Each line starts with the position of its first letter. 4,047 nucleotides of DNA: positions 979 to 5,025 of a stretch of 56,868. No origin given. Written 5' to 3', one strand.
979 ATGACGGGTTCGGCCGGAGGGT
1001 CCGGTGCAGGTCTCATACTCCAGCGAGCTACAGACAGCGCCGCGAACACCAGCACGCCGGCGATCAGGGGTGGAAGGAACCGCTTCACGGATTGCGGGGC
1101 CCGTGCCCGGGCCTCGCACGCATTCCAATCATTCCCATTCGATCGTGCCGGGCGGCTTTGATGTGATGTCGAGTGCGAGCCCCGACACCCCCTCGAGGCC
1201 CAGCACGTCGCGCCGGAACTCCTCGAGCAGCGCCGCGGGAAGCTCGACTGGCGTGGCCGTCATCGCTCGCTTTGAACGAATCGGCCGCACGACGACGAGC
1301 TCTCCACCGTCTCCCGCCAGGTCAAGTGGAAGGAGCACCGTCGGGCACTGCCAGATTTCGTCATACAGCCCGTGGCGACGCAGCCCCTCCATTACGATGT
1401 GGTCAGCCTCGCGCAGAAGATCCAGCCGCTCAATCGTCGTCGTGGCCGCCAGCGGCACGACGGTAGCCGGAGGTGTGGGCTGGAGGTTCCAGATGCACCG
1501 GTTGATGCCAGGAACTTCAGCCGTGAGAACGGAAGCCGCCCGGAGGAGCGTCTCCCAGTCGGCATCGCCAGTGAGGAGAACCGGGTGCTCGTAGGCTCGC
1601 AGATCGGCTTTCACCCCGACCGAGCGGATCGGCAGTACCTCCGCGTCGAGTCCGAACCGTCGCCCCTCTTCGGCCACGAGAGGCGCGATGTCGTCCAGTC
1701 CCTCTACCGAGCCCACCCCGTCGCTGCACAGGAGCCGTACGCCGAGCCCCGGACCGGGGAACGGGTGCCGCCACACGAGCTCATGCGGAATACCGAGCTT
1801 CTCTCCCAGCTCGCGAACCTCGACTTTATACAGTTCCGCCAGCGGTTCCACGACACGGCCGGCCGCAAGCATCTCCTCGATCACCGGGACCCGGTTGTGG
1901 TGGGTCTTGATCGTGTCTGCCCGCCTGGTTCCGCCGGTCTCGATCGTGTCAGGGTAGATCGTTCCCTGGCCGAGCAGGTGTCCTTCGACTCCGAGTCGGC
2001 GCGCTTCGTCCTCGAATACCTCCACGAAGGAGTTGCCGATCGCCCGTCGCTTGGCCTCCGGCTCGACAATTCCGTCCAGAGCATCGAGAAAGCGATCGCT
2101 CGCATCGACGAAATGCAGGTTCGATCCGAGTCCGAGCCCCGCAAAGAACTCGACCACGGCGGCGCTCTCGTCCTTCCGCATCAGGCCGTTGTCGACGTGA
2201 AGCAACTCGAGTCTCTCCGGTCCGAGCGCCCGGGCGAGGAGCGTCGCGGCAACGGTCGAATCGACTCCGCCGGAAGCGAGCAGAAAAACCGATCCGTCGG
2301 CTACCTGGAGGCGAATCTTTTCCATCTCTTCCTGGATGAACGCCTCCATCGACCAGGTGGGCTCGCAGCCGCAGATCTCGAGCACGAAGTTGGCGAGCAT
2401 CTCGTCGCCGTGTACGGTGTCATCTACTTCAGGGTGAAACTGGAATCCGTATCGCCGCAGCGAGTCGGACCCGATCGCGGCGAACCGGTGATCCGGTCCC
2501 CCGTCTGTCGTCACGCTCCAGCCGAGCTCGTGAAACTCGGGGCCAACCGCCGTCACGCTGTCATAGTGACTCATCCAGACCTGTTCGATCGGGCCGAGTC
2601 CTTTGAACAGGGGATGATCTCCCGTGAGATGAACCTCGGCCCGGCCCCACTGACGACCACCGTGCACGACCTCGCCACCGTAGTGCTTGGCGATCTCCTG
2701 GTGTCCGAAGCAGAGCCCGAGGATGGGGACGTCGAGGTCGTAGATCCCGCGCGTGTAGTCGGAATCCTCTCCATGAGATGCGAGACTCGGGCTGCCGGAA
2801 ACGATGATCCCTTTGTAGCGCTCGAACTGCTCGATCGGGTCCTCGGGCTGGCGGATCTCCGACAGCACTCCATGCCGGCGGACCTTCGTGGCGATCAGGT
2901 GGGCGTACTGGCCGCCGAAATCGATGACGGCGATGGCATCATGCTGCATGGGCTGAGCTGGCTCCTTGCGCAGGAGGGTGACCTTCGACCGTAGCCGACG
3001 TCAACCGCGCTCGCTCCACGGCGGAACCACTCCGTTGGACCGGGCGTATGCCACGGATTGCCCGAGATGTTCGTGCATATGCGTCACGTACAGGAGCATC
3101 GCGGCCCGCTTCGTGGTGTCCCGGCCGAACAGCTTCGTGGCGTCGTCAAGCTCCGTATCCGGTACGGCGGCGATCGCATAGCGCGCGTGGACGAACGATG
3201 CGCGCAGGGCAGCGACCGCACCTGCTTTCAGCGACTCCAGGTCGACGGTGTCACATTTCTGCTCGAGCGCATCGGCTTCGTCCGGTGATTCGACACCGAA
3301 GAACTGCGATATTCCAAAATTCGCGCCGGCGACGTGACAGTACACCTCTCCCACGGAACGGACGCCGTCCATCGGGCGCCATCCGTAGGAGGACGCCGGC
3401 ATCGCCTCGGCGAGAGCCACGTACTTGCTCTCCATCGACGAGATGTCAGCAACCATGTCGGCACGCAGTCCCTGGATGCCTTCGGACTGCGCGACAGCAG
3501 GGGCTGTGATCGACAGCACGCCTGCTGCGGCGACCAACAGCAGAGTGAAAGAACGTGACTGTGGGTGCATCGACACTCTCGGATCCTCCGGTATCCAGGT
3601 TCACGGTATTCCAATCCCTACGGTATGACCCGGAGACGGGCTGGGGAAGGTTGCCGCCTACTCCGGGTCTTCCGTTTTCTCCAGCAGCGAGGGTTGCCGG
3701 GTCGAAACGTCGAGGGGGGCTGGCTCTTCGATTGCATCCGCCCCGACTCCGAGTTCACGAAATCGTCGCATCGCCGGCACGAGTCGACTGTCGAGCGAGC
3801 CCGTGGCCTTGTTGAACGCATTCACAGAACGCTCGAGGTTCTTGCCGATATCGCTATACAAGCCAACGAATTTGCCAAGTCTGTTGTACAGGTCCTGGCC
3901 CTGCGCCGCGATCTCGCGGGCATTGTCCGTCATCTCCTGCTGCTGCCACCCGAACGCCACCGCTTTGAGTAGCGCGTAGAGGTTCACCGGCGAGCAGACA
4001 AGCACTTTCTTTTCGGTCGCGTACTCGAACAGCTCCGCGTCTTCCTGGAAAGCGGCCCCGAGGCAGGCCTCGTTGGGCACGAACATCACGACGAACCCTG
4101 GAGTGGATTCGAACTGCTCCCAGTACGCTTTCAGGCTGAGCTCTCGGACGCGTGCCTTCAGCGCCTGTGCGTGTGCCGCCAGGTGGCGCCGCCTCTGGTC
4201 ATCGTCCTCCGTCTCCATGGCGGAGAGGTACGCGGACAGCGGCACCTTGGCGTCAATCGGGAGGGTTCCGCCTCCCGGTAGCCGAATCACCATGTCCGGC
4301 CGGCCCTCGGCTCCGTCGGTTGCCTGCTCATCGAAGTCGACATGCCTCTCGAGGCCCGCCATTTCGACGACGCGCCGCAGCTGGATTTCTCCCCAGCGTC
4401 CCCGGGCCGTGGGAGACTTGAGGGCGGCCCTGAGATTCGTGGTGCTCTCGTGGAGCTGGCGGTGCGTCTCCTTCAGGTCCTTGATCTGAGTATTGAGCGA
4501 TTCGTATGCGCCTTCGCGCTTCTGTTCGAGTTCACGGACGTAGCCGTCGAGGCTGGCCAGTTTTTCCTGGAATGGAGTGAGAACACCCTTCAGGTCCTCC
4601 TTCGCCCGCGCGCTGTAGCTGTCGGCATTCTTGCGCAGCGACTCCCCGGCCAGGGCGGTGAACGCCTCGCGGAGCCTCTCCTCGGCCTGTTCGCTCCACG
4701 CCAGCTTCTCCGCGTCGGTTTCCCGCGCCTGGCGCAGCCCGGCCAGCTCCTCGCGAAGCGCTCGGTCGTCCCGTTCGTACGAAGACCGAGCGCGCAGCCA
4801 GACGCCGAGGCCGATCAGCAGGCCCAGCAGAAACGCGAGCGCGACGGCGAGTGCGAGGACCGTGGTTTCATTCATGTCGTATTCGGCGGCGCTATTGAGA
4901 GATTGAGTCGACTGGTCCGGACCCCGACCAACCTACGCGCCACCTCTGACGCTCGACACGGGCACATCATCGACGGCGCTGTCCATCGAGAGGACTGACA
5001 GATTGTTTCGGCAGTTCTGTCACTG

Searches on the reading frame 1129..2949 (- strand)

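Call 53: search_protein_families(library=pfam, proteins=[window:1129-2949:-], max_evalue=0.001)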
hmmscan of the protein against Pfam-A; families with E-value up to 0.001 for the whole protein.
window:1129-2949:- (606 aa): 3 families
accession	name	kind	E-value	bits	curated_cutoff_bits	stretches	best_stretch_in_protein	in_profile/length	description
PF00117.34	GATase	-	2.1e-32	112.7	22.8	1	8-191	2-189/190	Glutamine amidotransferase class-I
PF00958.27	GMP_synt_C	-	8.6e-23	80.7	27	2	523-605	3-92/92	GMP synthase C terminal domain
PF02540.23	NAD_synthase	-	3.4e-08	33.4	21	0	203-273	7-73/242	NAD synthase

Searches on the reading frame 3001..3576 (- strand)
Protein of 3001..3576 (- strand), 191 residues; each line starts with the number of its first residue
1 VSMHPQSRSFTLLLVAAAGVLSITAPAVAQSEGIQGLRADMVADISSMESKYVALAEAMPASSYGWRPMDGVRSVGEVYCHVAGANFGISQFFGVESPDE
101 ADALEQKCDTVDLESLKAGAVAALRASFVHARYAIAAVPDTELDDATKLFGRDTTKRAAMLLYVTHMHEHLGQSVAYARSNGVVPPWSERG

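Call 53: search_protein_families(library=pfam, proteins=[window:3001-3576:-], max_evalue=0.001)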
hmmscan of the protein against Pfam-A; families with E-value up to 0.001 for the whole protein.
window:3001-3576:- (191 aa): 2 families
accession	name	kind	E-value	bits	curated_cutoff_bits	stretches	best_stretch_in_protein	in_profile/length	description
PF12867.12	DinB_2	-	3.9e-10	40.7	24.8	1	49-173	6-127/128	DinB superfamily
PF05163.17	DinB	-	4.4e-08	33.7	23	1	47-187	14-151/165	DinB family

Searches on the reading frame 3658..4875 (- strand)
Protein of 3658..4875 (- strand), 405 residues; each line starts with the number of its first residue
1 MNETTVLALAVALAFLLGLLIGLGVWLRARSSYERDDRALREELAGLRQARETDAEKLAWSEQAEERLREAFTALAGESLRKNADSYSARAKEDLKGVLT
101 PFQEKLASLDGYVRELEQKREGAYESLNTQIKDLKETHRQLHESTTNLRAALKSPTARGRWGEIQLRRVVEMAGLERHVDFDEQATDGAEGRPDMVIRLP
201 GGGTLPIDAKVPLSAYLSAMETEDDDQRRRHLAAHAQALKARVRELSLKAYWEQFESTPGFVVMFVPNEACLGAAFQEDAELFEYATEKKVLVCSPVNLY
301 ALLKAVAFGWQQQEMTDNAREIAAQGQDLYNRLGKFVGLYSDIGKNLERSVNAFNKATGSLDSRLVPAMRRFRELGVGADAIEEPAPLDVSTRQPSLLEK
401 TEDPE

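Call 53: search_protein_families(library=pfam, proteins=[window:3658-4875:-], max_evalue=0.001)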
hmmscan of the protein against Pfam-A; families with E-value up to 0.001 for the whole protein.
window:3658-4875:- (405 aa): 2 families
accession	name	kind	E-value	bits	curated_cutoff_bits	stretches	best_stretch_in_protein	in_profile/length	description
PF02646.22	RmuC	-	6.1e-95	318.1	26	1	94-379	2-288/291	RmuC family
PF04799.18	Fzo_mitofusin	-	0.00064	19.7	27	0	56-142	55-139/161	fzo-like conserved region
